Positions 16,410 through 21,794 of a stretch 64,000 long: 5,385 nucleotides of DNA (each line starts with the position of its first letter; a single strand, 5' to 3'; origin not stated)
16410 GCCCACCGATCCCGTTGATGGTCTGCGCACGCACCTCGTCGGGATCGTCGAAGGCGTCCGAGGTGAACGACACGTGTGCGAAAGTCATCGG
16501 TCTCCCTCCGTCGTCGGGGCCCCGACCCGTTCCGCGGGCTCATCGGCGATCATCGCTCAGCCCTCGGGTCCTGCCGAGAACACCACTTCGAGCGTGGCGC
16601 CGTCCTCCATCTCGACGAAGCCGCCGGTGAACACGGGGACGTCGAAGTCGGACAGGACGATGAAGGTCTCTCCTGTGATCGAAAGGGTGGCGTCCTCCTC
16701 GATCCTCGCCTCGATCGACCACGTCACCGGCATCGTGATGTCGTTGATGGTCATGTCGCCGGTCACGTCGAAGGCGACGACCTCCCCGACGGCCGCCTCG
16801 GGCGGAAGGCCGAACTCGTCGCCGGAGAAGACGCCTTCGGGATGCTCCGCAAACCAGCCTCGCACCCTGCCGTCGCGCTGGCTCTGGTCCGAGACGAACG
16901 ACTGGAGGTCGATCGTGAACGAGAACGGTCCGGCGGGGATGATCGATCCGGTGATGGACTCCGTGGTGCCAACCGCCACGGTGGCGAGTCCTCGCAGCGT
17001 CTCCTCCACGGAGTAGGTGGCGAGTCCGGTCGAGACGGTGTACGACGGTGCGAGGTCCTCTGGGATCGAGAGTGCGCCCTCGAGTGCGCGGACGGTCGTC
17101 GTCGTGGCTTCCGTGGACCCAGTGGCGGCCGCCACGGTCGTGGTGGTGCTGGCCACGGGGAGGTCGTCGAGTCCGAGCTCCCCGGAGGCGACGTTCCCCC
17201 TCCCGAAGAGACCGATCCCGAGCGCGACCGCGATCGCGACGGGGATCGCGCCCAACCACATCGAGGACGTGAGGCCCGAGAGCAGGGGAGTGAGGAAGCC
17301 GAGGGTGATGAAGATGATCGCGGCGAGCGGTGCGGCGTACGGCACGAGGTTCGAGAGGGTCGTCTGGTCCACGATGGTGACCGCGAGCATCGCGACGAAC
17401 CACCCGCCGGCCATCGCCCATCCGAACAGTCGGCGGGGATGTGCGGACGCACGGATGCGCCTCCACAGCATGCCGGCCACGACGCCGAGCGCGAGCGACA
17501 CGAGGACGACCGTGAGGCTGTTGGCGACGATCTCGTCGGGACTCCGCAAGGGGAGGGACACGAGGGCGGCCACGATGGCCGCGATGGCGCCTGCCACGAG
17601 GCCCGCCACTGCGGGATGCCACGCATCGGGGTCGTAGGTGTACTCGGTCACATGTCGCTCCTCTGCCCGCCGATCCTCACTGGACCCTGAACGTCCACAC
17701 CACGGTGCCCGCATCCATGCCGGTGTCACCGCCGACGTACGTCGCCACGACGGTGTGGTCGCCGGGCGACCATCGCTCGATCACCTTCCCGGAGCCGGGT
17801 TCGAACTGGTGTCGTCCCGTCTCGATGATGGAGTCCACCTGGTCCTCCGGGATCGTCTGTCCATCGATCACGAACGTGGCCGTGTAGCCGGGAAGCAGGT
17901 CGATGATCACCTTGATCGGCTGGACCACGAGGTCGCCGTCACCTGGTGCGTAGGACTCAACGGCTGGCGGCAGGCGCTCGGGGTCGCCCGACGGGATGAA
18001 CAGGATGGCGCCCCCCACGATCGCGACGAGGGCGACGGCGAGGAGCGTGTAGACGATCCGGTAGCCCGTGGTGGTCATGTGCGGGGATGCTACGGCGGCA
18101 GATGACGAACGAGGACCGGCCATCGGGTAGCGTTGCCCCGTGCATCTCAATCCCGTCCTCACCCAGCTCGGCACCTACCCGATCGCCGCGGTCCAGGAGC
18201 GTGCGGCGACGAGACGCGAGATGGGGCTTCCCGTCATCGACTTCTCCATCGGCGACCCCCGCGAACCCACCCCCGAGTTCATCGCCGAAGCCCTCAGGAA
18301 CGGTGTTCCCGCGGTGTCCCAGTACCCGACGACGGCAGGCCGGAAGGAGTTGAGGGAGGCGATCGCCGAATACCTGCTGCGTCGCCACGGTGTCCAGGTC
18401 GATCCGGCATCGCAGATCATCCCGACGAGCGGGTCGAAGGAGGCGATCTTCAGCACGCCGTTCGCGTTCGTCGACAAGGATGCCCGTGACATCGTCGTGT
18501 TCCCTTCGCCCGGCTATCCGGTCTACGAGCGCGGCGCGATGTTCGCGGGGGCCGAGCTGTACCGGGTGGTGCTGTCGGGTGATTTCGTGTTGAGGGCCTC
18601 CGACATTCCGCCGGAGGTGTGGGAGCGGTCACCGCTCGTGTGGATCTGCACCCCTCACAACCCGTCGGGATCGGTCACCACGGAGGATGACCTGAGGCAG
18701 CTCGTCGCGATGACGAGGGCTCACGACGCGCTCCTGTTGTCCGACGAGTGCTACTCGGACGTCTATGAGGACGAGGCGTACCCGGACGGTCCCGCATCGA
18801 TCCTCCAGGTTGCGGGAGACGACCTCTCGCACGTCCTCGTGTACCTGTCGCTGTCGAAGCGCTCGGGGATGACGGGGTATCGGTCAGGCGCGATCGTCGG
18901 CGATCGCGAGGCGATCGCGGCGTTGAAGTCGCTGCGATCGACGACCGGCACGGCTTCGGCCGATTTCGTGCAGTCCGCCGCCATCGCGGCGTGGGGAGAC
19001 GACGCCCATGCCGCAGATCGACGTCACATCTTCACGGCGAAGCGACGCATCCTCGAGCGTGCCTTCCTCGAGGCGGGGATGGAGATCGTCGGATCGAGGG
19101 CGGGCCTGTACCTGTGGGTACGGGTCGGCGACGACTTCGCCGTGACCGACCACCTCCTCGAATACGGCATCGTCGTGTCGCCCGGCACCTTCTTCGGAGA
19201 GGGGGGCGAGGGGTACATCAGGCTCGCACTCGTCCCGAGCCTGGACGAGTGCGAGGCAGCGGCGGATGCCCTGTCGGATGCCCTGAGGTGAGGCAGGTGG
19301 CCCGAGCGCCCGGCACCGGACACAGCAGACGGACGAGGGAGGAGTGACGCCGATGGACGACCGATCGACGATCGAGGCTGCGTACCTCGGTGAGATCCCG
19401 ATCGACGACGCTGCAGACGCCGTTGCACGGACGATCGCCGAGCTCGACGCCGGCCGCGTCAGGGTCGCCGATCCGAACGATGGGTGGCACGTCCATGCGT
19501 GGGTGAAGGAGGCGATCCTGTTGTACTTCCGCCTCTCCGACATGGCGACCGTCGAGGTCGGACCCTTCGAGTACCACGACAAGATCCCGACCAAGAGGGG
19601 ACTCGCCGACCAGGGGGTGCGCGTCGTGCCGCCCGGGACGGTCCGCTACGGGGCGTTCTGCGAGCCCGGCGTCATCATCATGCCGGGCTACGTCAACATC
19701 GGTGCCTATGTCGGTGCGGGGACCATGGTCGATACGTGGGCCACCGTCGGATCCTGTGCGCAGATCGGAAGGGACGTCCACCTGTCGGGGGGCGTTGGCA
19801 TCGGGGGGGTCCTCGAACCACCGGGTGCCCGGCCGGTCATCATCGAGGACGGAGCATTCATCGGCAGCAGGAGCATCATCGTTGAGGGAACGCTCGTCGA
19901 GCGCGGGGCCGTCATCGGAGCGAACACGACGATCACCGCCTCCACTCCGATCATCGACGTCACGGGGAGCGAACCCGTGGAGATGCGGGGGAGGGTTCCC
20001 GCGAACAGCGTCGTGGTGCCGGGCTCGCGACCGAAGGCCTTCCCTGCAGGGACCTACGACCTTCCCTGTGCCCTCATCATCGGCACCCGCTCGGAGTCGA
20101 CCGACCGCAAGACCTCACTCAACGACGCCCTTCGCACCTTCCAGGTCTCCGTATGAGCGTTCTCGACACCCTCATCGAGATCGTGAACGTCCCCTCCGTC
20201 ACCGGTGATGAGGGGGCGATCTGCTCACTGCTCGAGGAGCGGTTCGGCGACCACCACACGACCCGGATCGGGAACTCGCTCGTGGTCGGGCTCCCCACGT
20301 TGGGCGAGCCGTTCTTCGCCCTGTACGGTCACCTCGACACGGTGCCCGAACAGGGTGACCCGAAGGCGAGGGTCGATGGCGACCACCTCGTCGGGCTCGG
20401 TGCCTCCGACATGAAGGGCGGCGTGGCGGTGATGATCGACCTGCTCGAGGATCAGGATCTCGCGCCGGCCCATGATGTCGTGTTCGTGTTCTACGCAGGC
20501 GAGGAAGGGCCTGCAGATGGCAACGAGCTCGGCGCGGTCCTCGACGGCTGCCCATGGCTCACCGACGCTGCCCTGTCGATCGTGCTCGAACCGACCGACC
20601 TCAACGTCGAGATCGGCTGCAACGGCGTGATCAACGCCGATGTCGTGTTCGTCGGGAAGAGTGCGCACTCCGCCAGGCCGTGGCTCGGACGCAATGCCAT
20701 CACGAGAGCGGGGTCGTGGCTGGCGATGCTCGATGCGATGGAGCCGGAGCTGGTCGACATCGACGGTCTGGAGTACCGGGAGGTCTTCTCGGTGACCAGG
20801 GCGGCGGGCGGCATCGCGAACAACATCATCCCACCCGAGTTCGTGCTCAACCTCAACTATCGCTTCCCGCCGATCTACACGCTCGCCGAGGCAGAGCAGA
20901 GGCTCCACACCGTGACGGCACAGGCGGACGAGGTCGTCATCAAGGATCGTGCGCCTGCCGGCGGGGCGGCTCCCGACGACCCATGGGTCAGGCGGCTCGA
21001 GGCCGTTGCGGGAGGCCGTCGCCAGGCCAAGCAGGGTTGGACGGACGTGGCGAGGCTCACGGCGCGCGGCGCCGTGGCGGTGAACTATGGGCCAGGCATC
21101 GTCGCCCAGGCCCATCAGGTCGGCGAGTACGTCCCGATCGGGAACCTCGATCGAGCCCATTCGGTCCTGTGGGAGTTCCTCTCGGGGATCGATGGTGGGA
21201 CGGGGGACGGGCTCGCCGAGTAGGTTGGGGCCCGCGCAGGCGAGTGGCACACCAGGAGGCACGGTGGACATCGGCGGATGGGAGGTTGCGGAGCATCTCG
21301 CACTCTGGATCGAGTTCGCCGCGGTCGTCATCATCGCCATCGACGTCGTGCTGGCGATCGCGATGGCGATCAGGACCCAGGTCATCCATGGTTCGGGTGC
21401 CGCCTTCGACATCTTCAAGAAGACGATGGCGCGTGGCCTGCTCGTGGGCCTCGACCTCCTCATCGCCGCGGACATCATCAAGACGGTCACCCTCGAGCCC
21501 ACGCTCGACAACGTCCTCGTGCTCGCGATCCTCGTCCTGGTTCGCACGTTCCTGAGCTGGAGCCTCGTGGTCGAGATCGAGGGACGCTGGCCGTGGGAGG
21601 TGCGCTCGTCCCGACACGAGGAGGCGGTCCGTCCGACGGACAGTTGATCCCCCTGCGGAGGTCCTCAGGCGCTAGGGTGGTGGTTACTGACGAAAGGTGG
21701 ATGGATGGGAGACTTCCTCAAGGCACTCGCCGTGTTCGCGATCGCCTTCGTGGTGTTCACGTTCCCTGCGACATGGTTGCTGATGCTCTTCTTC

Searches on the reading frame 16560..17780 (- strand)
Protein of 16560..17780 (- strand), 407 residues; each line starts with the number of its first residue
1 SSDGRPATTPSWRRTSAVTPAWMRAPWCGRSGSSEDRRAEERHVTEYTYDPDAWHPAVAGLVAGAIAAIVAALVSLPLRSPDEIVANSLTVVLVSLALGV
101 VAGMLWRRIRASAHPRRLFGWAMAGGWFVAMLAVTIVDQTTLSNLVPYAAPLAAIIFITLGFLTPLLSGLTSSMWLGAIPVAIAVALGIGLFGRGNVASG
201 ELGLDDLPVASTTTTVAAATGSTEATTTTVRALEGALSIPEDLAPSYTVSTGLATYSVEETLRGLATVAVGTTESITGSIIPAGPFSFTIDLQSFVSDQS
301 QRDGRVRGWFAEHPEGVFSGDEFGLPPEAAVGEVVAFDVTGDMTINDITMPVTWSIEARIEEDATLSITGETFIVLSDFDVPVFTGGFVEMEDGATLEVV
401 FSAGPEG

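Call 18: search_protein_families(library=pfam, proteins=[window:16560-17780:-], max_evalue=0.0001)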
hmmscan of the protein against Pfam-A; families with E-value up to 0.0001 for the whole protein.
window:16560-17780:- (407 aa): 1 family
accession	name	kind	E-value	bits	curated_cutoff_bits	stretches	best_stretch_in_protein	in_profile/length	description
PF04264.18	YceI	-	5.5e-12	46.7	23.7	1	268-399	21-146/150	YceI-like domain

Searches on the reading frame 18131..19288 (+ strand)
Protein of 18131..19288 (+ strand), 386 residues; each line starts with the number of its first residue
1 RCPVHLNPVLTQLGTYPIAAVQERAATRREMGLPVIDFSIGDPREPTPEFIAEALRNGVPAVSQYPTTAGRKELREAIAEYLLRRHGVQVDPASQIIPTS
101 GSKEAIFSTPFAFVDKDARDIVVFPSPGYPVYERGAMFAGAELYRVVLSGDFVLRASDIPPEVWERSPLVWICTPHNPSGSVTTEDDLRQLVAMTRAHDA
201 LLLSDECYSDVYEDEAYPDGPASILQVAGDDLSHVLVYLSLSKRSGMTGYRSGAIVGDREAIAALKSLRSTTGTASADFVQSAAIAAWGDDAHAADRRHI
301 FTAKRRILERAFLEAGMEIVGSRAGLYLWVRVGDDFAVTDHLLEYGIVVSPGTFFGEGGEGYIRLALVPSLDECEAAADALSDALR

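Call 18: search_protein_families(library=pfam, proteins=[window:18131-19288:+], max_evalue=0.0001)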
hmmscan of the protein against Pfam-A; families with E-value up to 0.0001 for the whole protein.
window:18131-19288:+ (386 aa): 1 family
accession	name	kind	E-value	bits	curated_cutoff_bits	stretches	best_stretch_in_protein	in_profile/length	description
PF00155.27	Aminotran_1_2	-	1.7e-55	189.1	19.7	1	35-381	3-361/361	Aminotransferase class I and II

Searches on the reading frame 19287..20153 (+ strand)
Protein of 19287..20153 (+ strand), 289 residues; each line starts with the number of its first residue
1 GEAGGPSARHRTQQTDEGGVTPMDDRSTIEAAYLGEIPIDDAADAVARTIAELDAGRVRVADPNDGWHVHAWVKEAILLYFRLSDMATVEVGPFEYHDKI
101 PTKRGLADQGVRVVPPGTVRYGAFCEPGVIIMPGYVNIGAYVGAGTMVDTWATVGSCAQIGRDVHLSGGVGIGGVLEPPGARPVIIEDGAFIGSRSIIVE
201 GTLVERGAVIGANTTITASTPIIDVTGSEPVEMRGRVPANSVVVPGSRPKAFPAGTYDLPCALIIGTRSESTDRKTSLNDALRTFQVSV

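Call 18: search_protein_families(library=pfam, proteins=[window:19287-20153:+], max_evalue=0.0001)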
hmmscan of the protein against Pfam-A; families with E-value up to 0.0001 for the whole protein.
window:19287-20153:+ (289 aa): 3 families
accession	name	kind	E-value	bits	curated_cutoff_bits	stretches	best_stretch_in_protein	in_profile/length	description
PF14805.11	THDPS_N_2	-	6.6e-17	61.9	25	1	41-83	24-67/67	Tetrahydrodipicolinate N-succinyltransferase N-terminal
PF00132.30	Hexapep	-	1.4e-10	40.8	27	1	184-217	2-35/36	Bacterial transferase hexapeptide (six repeats)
PF14602.12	Hexapep_2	-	9.5e-10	38.5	27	1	183-218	1-34/34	Hexapeptide repeat of succinyl-transferase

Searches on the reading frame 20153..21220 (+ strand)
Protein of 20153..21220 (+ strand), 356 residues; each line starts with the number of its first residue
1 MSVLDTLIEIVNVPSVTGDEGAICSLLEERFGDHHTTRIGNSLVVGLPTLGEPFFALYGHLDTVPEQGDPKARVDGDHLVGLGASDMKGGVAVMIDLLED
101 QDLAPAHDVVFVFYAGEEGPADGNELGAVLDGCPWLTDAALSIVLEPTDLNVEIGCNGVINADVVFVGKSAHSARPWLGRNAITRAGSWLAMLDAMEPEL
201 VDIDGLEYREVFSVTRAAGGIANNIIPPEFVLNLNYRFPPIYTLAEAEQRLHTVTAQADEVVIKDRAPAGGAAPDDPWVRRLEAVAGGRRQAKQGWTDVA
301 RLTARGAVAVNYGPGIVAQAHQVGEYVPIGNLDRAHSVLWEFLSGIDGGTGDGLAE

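Call 18: search_protein_families(library=pfam, proteins=[window:20153-21220:+], max_evalue=0.0001)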
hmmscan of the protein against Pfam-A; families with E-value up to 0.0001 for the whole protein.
window:20153-21220:+ (356 aa): 3 families
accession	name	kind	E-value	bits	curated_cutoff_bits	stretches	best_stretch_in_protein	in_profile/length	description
PF01546.33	Peptidase_M20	-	3.6e-22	79.7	24.6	1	56-342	1-203/206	Peptidase family M20/M25/M40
PF07687.19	M20_dimer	-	1e-13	51.6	21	1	157-256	4-100/107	Peptidase dimerisation domain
PF04389.22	Peptidase_M28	-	1.4e-05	25.4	21.3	1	55-120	15-69/193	Peptidase family M28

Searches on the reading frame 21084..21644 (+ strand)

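Call 51: search_protein_families(library=pfam, proteins=[window:21084-21644:+], max_evalue=0.001)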
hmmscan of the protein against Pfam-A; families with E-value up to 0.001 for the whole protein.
window:21084-21644:+ (187 aa): 1 family
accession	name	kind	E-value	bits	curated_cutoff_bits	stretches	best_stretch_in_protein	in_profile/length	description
PF07784.16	DUF1622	-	1.2e-17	64.1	24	1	89-165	3-78/78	Protein of unknown function (DUF1622)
